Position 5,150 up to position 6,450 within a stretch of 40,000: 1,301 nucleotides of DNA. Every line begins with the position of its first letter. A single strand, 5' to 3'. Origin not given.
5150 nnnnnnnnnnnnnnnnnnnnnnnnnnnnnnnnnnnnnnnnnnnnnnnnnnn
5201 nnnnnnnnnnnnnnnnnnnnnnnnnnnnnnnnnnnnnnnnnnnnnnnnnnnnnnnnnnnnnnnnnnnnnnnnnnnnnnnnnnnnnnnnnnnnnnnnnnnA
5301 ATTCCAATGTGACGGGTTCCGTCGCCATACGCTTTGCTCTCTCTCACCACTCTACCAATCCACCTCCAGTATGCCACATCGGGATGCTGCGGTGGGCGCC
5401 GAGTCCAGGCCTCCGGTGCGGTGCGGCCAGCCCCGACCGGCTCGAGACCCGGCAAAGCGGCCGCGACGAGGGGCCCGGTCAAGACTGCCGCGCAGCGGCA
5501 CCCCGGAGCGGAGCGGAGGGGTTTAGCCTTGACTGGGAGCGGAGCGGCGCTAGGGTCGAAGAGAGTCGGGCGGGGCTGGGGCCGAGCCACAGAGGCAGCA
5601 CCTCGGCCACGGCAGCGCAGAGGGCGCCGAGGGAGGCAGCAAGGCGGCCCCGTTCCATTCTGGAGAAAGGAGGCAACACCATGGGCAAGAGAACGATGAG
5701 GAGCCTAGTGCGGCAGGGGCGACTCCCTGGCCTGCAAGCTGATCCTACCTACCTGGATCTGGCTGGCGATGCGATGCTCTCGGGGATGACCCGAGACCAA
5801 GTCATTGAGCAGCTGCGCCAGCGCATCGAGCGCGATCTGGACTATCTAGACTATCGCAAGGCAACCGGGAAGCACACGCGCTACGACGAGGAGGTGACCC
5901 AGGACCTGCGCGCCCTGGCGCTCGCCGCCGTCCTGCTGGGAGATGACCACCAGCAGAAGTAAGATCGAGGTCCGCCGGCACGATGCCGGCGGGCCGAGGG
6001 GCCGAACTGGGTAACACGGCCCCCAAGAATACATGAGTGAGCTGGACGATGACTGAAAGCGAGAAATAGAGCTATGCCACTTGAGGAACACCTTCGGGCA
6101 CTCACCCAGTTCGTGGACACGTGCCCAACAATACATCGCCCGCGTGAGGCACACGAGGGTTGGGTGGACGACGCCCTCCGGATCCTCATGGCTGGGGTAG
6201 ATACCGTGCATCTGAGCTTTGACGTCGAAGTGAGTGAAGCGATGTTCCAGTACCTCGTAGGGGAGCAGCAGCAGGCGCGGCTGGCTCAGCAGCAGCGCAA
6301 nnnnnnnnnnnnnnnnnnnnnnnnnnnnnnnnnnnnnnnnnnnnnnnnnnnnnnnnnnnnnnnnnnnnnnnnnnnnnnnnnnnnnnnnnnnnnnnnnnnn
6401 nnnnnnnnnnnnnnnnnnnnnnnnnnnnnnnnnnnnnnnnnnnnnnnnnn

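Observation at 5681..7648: Rep_trans-type initiator with a long unknown C-terminal half, a leader gene and an upstream hairpin: a replicative integrative element without a transfer apparatus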

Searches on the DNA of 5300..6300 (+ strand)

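Call 55: search_rna_families(source=window, start=5300, end=6300, threshold=evalue, max_evalue=1)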
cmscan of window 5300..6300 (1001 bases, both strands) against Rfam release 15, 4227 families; matches with E-value up to 1: 0.
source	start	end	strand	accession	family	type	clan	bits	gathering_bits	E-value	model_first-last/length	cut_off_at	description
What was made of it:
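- Tried and rejected: The Rfam scan of 5300-6300 found nothing (call 55).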

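Call 66: build_rna_model(alignment_id=A4, structure=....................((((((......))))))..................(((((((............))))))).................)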
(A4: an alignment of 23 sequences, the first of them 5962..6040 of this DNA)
Model R1 built from alignment A4 (23 sequences, 99 columns); structure: as given.
model positions 84; base pairs 13; branch points 1; effective number of sequences 7.33; information 0.676 bits per position. Calibrated on 0.2 Mb of random sequence (short: E-values are rough).
structure used (alignment columns):
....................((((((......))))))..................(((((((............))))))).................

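Call 67: search_with_rna_model(model_id=R1, sources=[window, L001, L002, L003, L004, L005, L006, L007, L008, L009, L010, L011, L012, L013, L014, L015, L016, L017, L018, L019, L020, L021, L022, L023, L024, L025, L026, L027, L028, L029, L030, L031, L032, L033, L034, L035, L036, L037, L038, L039, L040, L041, L042, L043, L044, L045, L046, L047, L048, L049, L050, L051, L052, L053, L054, L055, L056, L057, L058, L059, L060, L061, L062, L063, L064, L065, L066, L067, L068, L069, L070, L071, L072, L073, L074, L075, L076, L077, L078, L079, L080, L081, L082, L083], max_evalue=1, make_alignment=true)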
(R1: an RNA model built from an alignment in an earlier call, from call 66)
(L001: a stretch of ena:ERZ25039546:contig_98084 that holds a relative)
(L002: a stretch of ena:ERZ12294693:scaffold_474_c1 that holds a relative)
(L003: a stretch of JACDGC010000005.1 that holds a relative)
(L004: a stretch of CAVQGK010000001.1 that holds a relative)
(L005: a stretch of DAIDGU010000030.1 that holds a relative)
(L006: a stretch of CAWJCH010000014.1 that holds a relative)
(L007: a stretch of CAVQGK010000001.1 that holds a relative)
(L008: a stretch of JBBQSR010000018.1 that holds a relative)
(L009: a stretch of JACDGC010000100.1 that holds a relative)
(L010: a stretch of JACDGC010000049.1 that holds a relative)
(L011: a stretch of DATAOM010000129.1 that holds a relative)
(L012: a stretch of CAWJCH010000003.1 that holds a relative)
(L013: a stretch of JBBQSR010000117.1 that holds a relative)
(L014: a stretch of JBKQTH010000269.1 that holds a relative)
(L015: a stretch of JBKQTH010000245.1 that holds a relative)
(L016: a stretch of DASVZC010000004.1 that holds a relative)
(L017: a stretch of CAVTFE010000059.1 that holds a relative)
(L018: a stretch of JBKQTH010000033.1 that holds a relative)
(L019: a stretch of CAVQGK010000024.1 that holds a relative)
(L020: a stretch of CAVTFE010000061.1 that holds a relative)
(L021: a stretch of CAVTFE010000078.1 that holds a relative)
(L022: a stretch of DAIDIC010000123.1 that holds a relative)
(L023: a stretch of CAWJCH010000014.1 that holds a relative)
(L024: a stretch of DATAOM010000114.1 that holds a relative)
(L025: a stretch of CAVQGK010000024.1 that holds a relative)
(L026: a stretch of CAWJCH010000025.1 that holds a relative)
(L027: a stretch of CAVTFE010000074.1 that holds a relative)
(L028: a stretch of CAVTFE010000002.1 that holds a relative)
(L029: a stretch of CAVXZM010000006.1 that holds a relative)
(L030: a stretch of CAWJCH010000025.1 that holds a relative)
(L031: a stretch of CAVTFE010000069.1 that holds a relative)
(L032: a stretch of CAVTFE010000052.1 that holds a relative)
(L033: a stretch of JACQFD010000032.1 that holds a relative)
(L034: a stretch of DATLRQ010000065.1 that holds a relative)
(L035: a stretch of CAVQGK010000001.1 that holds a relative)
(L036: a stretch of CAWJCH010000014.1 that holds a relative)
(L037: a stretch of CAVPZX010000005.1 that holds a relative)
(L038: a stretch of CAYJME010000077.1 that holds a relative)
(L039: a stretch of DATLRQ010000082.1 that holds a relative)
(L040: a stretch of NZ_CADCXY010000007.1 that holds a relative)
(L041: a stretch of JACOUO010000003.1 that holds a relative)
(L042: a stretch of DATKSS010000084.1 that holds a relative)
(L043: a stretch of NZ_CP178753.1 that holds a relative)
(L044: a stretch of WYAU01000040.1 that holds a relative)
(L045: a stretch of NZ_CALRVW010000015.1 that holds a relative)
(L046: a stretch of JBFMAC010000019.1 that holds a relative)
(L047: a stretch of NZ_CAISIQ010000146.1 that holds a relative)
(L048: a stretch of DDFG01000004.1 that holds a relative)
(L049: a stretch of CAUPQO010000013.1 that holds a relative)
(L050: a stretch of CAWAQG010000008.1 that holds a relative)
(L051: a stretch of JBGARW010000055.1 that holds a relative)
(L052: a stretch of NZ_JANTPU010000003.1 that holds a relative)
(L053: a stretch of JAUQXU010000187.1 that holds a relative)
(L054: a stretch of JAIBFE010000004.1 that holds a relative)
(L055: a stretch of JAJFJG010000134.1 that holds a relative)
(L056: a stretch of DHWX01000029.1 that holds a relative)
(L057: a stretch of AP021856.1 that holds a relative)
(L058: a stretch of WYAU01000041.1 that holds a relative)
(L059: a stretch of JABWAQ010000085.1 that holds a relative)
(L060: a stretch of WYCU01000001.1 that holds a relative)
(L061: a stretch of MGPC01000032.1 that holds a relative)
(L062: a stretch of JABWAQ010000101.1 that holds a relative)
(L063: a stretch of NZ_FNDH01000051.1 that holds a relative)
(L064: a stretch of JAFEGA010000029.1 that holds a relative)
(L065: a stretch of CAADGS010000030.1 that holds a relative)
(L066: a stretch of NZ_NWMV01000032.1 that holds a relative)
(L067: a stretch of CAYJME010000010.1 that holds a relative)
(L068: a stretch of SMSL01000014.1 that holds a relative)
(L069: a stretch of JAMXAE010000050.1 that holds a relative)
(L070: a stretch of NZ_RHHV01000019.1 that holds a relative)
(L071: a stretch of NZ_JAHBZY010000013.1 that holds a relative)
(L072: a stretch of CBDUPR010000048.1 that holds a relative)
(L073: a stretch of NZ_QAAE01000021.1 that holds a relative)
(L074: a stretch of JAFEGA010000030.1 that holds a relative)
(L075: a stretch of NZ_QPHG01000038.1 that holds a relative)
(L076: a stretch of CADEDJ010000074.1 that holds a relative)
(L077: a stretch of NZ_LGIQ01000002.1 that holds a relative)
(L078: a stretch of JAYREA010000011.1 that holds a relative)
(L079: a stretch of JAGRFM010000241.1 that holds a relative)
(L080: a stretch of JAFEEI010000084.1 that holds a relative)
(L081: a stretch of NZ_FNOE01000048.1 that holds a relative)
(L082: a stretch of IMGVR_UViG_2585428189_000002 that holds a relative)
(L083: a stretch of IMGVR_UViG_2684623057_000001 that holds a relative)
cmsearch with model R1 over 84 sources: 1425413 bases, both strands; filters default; matches with E-value up to 1: 27.
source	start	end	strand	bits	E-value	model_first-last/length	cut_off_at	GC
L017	9855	9935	+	82.8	1.6e-14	1-84/84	no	0.73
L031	9859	9939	+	82.6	1.8e-14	1-84/84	no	0.7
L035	9843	9923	+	81.6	3e-14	1-84/84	no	0.63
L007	9830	9912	+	80.7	4.6e-14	1-84/84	no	0.66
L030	9082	9163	+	80.3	5.7e-14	1-84/84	no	0.71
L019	9868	9949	+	79.5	8.5e-14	1-84/84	no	0.66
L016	459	536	+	77.7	2e-13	1-84/84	no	0.71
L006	9814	9896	+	77.6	2.1e-13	1-84/84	no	0.72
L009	2666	2748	+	77.4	2.3e-13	1-84/84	no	0.64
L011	129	209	+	76.5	3.7e-13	1-84/84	no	0.73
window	5960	6039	+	74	1.2e-12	1-84/84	no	0.65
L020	9725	9805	+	72.6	2.5e-12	1-84/84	no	0.73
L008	701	788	+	72.2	3e-12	1-84/84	no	0.66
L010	2072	2151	+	70.8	6e-12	1-84/84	no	0.66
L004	9840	9922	+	70.1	8.4e-12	1-84/84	no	0.69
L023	9820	9900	+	66.9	4.1e-11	1-84/84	no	0.73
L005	9797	9879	+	64.5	1.3e-10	1-84/84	no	0.73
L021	9859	9942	+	63.5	2.2e-10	1-84/84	no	0.65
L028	9887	9962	+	61.7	5.3e-10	1-84/84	no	0.63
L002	9908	9988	+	61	7.5e-10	1-84/84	no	0.73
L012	9863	9946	+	55.8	9.4e-09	1-84/84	no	0.71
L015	720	804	+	55.4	1.1e-08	1-84/84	no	0.68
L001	8270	8356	+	52.4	5e-08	1-84/84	no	0.66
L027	9857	9940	+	48.5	3.5e-07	1-84/84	no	0.65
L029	8935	9014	+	47.3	6.4e-07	1-84/84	no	0.61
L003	9532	9611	+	43.5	4e-06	1-84/84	no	0.55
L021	8921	9016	+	19.5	0.52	1-84/84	no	0.62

Alignment A6: 27 matches aligned to the model, 137 columns, each read 5' to 3' on its own strand. Consensus structure (alignment columns), stored with it:
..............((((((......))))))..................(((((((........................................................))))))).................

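Call 80: search_with_rna_model(model_id=R1, sources=[L084, L085, L086, L087, L088, L089, L090, L091, L092, L093, L094, L095, L096, L097, L098, L099, L100, L101, L102, L103, L104, L105, L106, L107, L108, L109, L110, L111, L112, L113, L114, L115, L116, L117, L118, L119, L120, L121, L122, L123, L124, L125, L126, L127, L128, L129, L130, L131, L132, L133, L134, L135, L136, L137, L138, L139, L140, L141, L142, L143, L144, L145, L146, L147, L148, L149, L150, L151, L152, L153, L154, L155, L156, L157, L158, L159, L160, L161, L162, L163], max_evalue=0.01, make_alignment=true)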
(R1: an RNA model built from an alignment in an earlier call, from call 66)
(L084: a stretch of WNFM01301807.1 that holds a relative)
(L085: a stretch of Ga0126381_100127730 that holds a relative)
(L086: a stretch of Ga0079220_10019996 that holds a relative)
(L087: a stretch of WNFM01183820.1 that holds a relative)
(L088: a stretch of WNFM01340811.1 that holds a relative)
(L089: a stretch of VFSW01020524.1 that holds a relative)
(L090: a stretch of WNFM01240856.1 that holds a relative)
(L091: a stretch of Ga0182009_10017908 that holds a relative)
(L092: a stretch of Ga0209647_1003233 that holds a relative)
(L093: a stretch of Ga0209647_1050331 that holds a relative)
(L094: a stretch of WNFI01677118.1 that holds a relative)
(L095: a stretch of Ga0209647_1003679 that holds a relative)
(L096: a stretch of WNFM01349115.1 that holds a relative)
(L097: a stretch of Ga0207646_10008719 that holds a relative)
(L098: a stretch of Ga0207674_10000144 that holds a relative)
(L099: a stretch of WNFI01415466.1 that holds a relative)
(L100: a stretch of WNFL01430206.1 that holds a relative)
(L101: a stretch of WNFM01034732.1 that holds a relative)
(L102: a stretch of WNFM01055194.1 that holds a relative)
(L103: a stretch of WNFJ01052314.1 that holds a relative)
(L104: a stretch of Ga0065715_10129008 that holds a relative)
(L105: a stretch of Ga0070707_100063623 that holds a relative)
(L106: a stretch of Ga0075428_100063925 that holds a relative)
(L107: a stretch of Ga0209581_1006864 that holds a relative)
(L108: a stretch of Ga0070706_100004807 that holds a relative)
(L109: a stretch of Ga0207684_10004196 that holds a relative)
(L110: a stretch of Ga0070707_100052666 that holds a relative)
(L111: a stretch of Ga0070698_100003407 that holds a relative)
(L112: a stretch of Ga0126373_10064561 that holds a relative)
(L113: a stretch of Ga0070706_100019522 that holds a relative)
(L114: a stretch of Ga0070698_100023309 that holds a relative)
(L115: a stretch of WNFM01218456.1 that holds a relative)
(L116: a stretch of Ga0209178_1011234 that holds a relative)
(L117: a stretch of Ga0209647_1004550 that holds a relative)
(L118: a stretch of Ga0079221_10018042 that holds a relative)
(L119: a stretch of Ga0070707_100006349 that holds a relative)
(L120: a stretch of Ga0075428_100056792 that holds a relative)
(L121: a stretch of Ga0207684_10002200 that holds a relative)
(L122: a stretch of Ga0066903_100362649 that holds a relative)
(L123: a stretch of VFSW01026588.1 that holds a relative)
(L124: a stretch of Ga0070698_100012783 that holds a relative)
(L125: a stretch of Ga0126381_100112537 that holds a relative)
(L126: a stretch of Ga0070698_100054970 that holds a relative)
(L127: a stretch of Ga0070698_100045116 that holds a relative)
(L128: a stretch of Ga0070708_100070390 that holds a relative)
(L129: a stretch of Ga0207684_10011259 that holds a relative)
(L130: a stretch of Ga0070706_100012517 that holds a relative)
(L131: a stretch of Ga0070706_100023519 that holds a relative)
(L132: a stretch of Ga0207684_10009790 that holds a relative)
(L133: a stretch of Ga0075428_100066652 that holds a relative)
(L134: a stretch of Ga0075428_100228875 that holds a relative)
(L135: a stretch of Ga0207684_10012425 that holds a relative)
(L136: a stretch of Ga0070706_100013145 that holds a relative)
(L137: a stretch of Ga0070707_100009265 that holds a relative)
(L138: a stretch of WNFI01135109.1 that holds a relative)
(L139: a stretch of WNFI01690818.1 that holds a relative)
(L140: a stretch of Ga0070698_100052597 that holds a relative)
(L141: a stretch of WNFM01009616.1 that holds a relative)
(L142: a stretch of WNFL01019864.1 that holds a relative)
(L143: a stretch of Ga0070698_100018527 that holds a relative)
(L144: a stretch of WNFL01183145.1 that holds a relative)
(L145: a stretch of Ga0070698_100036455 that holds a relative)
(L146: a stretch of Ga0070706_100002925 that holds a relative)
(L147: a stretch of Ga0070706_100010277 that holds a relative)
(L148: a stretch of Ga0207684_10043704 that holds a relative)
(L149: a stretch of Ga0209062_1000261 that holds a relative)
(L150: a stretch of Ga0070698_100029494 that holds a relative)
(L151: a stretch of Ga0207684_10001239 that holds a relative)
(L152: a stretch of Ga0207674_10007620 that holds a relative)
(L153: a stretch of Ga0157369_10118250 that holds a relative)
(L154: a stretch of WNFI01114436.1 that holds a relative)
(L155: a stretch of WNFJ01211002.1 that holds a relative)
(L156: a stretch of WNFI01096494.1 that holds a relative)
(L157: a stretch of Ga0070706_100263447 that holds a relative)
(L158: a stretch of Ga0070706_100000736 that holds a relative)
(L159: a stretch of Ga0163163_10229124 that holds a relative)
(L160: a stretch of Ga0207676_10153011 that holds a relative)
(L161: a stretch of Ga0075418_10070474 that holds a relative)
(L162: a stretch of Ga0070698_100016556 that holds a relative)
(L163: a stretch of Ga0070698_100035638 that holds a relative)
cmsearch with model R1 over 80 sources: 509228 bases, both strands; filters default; matches with E-value up to 0.01: 53.
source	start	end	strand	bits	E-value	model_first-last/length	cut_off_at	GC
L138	1735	1815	+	89.8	1.9e-16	1-84/84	no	0.72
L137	6581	6661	+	88.5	3.6e-16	1-84/84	no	0.73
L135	3652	3732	+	80.6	1.7e-14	1-84/84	no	0.74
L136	5875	5955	+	80.6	1.7e-14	1-84/84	no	0.74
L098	9592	9673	+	80.5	1.8e-14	1-84/84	no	0.66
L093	1179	1261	+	78.1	5.9e-14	1-84/84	no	0.7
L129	491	572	+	76.1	1.6e-13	1-84/84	no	0.74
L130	3720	3801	+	76.1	1.6e-13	1-84/84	no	0.74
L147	4730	4810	+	76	1.6e-13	1-84/84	no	0.7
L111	9874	9954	+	74.8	3e-13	1-84/84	no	0.7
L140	450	530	+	74.8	3e-13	1-84/84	no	0.7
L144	174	254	+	74.6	3.3e-13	1-84/84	no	0.69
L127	262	342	+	74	4.4e-13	1-84/84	no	0.74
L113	3151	3231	+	72.5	9.4e-13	1-84/84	no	0.73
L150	1117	1197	+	72.4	9.8e-13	1-84/84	no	0.75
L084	1673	1756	+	69.4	4.3e-12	1-84/84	no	0.63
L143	4681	4763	+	68.4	6.8e-12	1-84/84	no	0.71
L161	1339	1419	+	68.1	8.1e-12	1-84/84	no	0.69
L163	192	272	+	63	1e-10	1-84/84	no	0.72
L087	2827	2908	+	61.6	2e-10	1-84/84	no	0.73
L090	2304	2388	+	60.7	3.1e-10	1-84/84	no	0.67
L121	8039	8119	+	58.7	8.4e-10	1-84/84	no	0.67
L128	1870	1939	+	53.8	9e-09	1-84/84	no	0.63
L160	243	326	+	50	5.9e-08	1-84/84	no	0.67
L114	4653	4735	+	47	2.5e-07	1-84/84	no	0.65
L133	1103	1167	+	46.9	2.6e-07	1-84/84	no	0.62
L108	9860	9942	+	46.3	3.7e-07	1-84/84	no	0.69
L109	3805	3887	+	46.3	3.7e-07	1-84/84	no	0.69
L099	856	931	+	45.3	5.9e-07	1-84/84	no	0.62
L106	471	558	+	45.3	6e-07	1-84/84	no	0.65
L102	309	422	+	44.2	1e-06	1-84/84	no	0.64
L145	607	689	+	43.9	1.2e-06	1-84/84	no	0.65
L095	9026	9142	+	43.8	1.2e-06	1-84/84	no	0.65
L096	2145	2261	+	43.8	1.2e-06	1-84/84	no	0.65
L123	1276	1353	+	42.6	2.2e-06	1-84/84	no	0.73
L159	642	712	+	41.7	3.4e-06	1-84/84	no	0.59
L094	571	696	+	41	4.9e-06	1-84/84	no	0.63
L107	4862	4957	+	40.6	5.9e-06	1-84/84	no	0.6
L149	9840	9935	+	40.6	5.9e-06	1-84/84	no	0.6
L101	387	512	+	40.4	6.6e-06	1-84/84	no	0.61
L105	784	850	+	39.8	8.8e-06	1-84/84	no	0.58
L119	1875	2001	+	39.5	1e-05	1-84/84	no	0.61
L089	33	99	+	38.9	1.4e-05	1-84/84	no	0.7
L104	171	246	+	36.7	4e-05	1-84/84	no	0.64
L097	6976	7101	+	35.7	6.5e-05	1-84/84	no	0.65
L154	1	37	+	35.5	7.3e-05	48-84/84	5'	0.54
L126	634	710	+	34.7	0.00011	1-84/84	no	0.62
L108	9412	9478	+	33.7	0.00018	1-84/84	no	0.72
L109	3357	3423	+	33.7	0.00018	1-84/84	no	0.72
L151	9859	9944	+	32.8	0.00028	1-84/84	no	0.66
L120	2510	2614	+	32.6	0.00031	1-84/84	no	0.65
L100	1527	1654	+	29.5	0.0014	1-84/84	no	0.63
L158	177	266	+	28.6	0.0022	1-84/84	no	0.69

Alignment A8: 53 matches aligned to the model, 191 columns, each read 5' to 3' on its own strand. Consensus structure (alignment columns), stored with it:
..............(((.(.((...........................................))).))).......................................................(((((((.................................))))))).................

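Call 93: search_with_rna_model(model_id=R1, sources=[L164, L165, L166], max_evalue=1)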
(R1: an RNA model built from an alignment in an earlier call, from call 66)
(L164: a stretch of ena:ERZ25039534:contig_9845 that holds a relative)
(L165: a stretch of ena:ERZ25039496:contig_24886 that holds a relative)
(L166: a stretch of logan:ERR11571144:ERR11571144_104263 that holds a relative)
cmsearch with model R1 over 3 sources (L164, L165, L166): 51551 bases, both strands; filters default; matches with E-value up to 1: 5.
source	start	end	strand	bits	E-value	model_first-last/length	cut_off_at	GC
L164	16211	16287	+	68.4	6.9e-13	1-84/84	no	0.61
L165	13690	13779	+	57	1.9e-10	1-84/84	no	0.69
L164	16203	16252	-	14.6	0.22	1-84/84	no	0.7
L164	14391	14475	-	11.9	0.79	1-84/84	no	0.74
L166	10591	10624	+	11.8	0.85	1-37/84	3'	0.82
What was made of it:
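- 5998..6023 (+): HP2: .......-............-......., a 7-bp stem with a 12-nt loop. Candidate nick site of the double-strand origin or oriT. The inferred nick lies between T6012 and A6013. The covariance model finds one strong hit per locus, always on the Rep strand (calls 67, 80, 93).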
